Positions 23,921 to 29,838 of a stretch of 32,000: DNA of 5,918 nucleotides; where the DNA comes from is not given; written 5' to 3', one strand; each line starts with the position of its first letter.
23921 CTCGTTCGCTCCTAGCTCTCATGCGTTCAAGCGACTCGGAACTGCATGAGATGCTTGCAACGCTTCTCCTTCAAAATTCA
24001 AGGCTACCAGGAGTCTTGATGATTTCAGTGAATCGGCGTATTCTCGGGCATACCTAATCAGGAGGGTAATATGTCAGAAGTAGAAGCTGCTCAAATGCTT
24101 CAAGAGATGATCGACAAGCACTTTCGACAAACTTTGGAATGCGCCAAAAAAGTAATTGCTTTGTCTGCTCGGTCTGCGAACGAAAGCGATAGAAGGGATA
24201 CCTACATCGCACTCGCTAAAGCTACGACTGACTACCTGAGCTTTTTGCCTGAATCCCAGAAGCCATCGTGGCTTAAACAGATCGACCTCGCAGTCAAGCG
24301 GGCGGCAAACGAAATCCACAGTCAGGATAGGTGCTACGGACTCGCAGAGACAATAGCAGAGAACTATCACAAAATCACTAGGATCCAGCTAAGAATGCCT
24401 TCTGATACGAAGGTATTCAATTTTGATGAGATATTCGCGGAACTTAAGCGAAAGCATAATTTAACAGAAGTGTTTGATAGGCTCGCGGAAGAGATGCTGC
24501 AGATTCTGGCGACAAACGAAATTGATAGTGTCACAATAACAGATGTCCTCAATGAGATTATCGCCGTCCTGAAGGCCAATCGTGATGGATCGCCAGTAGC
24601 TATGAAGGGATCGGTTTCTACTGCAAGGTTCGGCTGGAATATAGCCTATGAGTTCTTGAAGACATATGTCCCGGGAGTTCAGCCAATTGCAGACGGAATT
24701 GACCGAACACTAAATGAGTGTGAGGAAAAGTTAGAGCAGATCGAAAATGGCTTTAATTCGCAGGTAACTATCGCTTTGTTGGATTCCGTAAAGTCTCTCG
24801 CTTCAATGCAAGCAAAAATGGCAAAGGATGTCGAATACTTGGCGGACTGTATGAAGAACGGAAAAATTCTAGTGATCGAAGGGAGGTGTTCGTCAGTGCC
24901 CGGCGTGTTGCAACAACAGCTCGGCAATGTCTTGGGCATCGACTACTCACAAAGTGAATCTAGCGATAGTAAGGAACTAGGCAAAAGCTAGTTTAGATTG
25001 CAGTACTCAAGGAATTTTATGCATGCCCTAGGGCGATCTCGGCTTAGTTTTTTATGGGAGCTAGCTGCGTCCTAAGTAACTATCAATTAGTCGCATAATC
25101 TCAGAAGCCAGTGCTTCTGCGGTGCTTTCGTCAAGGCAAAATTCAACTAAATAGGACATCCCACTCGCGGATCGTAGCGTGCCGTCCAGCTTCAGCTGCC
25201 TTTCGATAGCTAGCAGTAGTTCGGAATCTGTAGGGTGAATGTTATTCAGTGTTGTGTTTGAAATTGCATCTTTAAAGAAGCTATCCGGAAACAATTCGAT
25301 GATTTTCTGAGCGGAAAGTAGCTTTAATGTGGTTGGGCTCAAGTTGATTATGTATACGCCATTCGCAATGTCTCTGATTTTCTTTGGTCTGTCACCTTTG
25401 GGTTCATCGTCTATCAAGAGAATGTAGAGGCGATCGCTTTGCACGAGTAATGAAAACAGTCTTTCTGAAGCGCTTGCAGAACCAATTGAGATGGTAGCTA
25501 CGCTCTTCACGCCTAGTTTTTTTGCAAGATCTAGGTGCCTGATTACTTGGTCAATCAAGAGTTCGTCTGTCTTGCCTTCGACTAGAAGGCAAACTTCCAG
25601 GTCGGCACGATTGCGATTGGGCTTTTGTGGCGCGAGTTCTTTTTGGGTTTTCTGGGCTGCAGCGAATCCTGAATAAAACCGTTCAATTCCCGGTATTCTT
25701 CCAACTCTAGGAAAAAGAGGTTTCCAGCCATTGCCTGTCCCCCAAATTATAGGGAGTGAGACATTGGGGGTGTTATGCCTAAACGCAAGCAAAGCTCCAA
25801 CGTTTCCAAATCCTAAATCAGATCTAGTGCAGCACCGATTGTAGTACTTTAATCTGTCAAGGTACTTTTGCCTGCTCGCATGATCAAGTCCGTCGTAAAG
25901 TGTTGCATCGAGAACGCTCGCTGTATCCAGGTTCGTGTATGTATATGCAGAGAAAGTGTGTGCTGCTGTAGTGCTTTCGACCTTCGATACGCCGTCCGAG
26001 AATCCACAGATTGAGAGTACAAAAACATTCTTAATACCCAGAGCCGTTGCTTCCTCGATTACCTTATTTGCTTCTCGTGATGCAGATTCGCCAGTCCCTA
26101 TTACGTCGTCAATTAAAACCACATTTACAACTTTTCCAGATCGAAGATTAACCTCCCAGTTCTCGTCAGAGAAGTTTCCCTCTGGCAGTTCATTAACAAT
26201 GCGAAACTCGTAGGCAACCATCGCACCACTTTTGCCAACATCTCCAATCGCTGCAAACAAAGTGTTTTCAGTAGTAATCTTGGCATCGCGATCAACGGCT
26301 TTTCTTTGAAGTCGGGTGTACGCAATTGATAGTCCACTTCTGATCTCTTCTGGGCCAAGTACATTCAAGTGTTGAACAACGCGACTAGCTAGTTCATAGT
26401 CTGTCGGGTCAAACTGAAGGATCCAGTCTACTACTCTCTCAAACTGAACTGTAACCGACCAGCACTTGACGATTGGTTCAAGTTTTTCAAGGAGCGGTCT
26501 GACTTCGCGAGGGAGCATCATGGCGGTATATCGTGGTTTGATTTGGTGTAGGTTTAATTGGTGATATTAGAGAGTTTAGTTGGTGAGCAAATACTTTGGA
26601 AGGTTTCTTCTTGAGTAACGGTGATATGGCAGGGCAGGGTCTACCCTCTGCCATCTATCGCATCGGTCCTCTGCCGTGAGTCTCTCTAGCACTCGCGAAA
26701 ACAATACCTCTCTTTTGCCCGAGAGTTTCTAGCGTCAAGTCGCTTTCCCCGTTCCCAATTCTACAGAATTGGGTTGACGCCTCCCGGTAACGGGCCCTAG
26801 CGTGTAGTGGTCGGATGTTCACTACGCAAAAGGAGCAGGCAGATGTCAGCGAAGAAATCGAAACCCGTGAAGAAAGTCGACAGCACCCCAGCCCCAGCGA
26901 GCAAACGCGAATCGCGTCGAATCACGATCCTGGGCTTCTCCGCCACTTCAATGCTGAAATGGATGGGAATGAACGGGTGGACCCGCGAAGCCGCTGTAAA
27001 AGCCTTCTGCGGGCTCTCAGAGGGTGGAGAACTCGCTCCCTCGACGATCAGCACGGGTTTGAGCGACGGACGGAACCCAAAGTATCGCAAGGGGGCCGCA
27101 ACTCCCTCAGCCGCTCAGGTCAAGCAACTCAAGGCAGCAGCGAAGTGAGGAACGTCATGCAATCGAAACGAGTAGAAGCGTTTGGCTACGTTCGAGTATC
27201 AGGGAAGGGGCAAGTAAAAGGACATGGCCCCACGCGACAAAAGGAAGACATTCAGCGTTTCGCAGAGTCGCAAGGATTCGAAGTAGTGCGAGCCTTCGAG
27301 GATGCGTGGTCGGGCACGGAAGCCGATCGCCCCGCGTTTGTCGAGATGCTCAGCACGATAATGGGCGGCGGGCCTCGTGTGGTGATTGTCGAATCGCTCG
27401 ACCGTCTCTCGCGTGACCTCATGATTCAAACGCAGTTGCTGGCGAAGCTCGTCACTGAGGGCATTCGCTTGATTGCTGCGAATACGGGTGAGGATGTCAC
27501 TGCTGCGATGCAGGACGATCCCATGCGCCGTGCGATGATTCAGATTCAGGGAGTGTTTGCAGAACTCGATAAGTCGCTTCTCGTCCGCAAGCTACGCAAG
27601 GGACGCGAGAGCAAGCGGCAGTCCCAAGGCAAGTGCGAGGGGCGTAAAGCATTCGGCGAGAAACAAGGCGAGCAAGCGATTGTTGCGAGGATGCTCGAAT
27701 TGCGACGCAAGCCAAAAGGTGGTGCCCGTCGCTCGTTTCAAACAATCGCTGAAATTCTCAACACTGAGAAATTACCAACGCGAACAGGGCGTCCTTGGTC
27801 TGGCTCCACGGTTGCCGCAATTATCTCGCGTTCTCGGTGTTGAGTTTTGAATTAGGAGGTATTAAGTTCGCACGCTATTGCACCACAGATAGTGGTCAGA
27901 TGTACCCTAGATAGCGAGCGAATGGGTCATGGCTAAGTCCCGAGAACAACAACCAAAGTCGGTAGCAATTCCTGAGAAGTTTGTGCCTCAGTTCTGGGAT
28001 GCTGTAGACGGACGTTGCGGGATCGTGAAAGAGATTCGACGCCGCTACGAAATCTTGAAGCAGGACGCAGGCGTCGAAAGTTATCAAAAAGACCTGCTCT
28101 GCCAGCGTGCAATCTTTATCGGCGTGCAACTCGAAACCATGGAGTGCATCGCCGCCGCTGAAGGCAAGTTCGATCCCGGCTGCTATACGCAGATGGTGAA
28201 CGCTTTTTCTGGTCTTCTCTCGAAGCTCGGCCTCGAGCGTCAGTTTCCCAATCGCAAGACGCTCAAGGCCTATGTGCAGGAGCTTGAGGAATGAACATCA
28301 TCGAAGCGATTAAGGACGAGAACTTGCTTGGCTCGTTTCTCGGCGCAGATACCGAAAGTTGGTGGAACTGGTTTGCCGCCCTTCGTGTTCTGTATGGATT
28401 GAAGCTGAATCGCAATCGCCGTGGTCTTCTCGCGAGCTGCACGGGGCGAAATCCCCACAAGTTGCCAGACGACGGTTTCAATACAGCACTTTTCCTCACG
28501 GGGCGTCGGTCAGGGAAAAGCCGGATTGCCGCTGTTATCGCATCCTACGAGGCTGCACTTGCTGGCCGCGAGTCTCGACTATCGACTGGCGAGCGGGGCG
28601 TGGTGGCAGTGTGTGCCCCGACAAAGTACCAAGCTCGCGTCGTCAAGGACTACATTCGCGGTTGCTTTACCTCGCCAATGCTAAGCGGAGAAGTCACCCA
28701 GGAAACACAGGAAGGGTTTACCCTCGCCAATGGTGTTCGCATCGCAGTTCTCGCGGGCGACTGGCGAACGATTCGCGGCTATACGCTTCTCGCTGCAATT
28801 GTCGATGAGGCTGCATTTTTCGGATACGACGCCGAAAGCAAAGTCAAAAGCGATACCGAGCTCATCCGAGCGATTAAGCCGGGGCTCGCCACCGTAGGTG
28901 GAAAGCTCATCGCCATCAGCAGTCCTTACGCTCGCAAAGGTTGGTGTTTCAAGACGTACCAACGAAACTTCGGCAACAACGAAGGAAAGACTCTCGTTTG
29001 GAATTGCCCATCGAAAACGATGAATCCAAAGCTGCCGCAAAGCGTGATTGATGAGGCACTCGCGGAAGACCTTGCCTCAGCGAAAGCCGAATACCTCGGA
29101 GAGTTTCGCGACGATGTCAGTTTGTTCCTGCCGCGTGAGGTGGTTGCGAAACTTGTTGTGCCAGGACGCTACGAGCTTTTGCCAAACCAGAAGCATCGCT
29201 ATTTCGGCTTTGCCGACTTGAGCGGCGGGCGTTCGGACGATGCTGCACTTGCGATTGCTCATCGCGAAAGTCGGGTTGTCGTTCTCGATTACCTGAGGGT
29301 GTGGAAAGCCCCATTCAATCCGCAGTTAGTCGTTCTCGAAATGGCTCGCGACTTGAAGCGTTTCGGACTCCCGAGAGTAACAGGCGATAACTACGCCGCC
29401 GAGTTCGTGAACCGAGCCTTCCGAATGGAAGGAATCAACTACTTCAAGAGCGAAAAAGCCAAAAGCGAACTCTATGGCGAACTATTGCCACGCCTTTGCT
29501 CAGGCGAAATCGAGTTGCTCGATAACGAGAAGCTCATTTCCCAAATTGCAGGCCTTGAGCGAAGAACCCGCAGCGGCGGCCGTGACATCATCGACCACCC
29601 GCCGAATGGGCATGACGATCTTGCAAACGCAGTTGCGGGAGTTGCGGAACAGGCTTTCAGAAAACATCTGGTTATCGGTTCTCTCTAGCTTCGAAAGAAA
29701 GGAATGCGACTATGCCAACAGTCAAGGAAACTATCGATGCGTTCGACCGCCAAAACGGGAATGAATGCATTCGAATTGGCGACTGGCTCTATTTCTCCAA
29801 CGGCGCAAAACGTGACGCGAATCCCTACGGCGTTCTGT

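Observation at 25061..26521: PRTase-TOPRIM fusion protein: candidate single-gene conflict/anti-phage effector of undescribed architecture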

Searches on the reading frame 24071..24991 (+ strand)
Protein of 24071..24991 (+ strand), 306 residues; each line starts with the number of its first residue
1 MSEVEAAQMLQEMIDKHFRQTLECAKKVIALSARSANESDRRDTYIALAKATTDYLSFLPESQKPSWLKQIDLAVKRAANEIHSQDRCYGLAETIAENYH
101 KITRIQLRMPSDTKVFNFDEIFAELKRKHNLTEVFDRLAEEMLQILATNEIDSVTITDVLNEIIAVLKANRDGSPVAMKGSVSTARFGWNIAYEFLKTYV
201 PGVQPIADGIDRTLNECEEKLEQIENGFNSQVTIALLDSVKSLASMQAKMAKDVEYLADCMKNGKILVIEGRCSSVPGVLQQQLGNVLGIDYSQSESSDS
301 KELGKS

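Call 3: search_protein_families(library=pfam, proteins=[window:24071-24991:+], max_evalue=1)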
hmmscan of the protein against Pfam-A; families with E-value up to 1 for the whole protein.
window:24071-24991:+ (306 aa): 2 families
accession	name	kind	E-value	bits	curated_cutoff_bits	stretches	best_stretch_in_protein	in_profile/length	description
PF22879.1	AIPR_N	-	0.0089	16.5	28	1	74-115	82-124/151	Abortive infection phage resistance protein N-terminal domain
PF08546.17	ApbA_C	-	0.18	12.6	22.7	0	123-173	28-77/125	Ketopantoate reductase PanE/ApbA C terminal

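Call 4: search_protein_families(library=padloc, proteins=[window:24071-24991:+], max_evalue=1)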
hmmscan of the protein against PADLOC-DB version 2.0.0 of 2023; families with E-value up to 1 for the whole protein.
window:24071-24991:+ (306 aa): 0 families

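Call 5: search_protein_families(library=ncbifam, proteins=[window:24071-24991:+], max_evalue=1)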
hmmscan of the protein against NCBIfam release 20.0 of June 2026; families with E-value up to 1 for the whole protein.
window:24071-24991:+ (306 aa): 3 families
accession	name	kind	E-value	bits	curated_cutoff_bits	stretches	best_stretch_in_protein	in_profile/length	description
TIGR01957.1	nuoB_fam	subfamily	0.043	13.7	142.7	1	246-291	67-112/145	NADH-quinone oxidoreductase subunit B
NF011393.0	PRK14818.1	equivalog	0.066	12.8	255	1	246-291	80-125/173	NADH dehydrogenase subunit B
NF005012.1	PRK06411.1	subfamily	0.086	12.4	116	1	246-291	83-128/166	NADH-quinone oxidoreductase subunit NuoB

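Call 35: search_protein_families(library=phrogs, proteins=[window:24071-24991:+], max_evalue=0.001)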
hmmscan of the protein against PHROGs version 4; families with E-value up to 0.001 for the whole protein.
window:24071-24991:+ (306 aa): 0 families

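Call 103: search_protein_families(library=padloc, proteins=[window:24071-24991:+], max_evalue=0.01)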
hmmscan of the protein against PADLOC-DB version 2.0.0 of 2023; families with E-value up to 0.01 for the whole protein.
window:24071-24991:+ (306 aa): 0 families

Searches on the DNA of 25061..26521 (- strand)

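Call 55: search_dna_similar(query=L024:7628-8821:+, collection=ecoli_genomes, mode=near, max_rows=15)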
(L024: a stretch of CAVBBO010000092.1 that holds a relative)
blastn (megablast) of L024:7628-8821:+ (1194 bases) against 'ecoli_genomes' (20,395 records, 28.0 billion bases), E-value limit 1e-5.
No match.

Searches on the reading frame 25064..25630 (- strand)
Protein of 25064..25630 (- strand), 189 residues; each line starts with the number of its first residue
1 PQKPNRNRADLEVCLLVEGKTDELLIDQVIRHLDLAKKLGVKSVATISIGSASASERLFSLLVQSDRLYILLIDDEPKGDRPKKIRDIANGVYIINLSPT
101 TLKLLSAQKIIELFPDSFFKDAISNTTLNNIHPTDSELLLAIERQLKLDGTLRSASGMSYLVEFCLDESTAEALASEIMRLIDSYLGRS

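Call 81: find_homologous_proteins(query=A4, max_evalue=0.001)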
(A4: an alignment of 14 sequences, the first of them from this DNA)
Query A4 (14 sequences): 5204 candidates shared short words with the query, none scored E <= 0.001.

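Call 82: search_solved_structures(query=A4, max_evalue=10, show_alignments=2)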
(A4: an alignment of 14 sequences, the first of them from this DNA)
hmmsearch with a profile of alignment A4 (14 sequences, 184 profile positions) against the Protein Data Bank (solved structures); distinct sequences matched with E-value up to 10: 2.
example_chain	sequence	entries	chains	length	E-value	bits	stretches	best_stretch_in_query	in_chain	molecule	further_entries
2p62_A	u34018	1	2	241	0.098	15.6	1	12-30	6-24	Hypothetical protein PH0156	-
6wvs_A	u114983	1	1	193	2.1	11.3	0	24-45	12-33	DeNovoTIM15 hyperstable de novo TIM barrel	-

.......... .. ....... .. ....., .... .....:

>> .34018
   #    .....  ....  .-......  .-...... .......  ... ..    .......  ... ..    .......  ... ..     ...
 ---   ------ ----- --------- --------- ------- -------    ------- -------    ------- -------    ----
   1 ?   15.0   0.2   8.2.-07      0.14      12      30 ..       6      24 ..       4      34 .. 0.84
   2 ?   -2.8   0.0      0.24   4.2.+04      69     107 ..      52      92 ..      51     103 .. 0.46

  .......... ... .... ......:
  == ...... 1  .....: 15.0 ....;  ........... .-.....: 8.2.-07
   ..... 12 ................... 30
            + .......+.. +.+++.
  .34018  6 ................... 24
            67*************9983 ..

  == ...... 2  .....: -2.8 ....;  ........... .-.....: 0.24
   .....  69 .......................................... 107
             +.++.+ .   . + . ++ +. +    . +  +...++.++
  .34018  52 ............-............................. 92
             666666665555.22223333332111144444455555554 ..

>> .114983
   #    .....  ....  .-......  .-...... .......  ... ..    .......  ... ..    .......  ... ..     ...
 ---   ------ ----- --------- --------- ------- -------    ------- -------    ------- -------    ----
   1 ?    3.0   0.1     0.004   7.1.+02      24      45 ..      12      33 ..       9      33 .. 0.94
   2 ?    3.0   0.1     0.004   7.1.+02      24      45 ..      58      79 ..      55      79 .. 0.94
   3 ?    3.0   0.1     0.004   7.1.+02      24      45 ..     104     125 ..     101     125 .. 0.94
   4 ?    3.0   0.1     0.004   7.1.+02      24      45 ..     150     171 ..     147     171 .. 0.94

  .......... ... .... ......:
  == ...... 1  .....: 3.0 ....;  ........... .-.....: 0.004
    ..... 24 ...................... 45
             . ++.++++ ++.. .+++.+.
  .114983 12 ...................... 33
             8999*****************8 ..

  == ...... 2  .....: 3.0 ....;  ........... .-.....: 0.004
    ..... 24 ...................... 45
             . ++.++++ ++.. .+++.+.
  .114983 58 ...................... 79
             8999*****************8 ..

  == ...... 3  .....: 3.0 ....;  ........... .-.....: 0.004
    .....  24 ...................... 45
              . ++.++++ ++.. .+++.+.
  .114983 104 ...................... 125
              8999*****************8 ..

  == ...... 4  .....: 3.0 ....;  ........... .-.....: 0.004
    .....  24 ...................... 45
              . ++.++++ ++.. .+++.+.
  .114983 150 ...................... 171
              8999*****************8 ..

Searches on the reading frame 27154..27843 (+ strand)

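Call 3: search_protein_families(library=pfam, proteins=[window:27154-27843:+], max_evalue=1)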
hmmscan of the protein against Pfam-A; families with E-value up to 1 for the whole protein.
window:27154-27843:+ (229 aa): 2 families
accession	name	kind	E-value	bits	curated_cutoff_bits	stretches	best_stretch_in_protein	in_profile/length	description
PF00239.26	Resolvase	-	2e-29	103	23.3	1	9-158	1-143/145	Resolvase, N terminal domain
PF07508.19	Recombinase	-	2.1e-05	25.1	21.1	1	191-227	16-52/102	Recombinase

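Call 35: search_protein_families(library=phrogs, proteins=[window:27154-27843:+], max_evalue=0.001)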
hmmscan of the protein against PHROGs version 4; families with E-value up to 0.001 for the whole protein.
window:27154-27843:+ (229 aa): 4 families
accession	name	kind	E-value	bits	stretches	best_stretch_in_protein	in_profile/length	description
phrog_95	-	integration and excision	7.5e-34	118.3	1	3-224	84-308/651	integrase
phrog_125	-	DNA, RNA and nucleotide metabolism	2.1e-29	103.8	1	4-226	17-202/254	DNA invertase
phrog_6620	-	integration and excision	3.9e-07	30.8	1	5-136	54-176/201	transposase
phrog_8275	-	DNA, RNA and nucleotide metabolism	0.00091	20.1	0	11-64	4-47/51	DNA invertase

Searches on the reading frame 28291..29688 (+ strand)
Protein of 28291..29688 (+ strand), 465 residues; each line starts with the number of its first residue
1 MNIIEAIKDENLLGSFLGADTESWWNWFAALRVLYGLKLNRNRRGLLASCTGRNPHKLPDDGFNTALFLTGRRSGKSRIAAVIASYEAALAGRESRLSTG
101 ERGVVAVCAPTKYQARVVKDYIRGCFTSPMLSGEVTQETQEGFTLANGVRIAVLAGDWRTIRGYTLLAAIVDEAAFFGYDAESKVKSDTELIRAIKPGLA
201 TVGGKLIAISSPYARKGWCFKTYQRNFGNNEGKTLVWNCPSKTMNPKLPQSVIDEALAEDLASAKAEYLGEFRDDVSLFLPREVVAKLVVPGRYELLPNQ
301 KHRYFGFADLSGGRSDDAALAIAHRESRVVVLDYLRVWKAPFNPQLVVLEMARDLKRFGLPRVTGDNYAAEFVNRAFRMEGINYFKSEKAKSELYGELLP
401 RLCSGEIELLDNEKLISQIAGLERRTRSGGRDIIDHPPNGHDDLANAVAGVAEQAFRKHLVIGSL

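Call 3: search_protein_families(library=pfam, proteins=[window:28291-29688:+], max_evalue=1)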
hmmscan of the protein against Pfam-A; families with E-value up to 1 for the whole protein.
window:28291-29688:+ (465 aa): 1 family
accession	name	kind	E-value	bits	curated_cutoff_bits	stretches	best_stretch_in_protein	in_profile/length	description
PF03237.21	Terminase_6N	-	0.00012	22.3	22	1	67-185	1-116/215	Terminase large subunit, T4likevirus-type, N-terminal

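Call 35: search_protein_families(library=phrogs, proteins=[window:28291-29688:+], max_evalue=0.001)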
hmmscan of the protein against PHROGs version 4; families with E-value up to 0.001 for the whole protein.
window:28291-29688:+ (465 aa): 3 families
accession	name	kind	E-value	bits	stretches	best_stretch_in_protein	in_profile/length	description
phrog_2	-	head and packaging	8.5e-30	105.1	1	68-457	282-594/807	terminase large subunit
phrog_9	-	head and packaging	7e-12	46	1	59-331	219-510/812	terminase large subunit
phrog_7579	-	head and packaging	4.4e-10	40.2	1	64-225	18-160/239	terminase large subunit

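Call 107: search_dna_similar(query=window:28291-29688:+, collection=phages, mode=protein, max_rows=8)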
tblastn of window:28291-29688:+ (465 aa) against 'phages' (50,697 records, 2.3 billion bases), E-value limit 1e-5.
Records with a match: 8; places in all: 8; records where one place covers at least 80% of the query: 3.
Best place of each record, by identity: <60% 8.
By first word of the organism name: Meiothermus 2; Synechococcus 2; Virus 1; Thermus 1; uncultured 1; Tunturiibacter 1.
By host as written in the record: - 2; Meiothermus sp. 2; Synechococcus sp. CB0101 2; Thermus thermophilus HB8 1; Tunturiibacter psychrotolerans X4BP1 1.
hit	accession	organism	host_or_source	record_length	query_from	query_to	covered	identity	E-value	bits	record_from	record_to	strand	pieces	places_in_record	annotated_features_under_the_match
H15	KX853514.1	Virus Rctr16k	enrichment culture DAMO/AAA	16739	54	447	85%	25.7%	4e-12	75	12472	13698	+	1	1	similar to similar to terminase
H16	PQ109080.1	Thermus phage Riverbug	Thermus thermophilus HB8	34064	67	449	82%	26.3%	2e-15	85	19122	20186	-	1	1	TerL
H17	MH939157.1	Meiothermus phage MMP17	Meiothermus sp.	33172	62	449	83%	24.1%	3e-11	72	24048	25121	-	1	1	terminase, ATPase subunit | hypothetical protein (x2)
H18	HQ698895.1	Synechococcus phage S-CBS4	Synechococcus sp. CB0101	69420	62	431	80%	23.3%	7e-20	99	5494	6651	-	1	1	terL: terminase large subunit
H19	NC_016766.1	Synechococcus phage S-CBS4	Synechococcus sp. CB0101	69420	62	431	80%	23.3%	7e-20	99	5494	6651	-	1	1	terL: terminase large subunit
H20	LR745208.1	uncultured phage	metagenomic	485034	67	399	72%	24.5%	3e-9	66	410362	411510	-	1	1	record has no annotation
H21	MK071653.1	Meiothermus phage MMP7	Meiothermus sp.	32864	62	289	49%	28.5%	1e-10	70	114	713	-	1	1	terminase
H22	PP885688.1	Tunturiibacter phage Tunturi_5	Tunturiibacter psychrotolerans X4BP1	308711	50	335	62%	22.7%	1e-7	61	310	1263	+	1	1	terminase large subunit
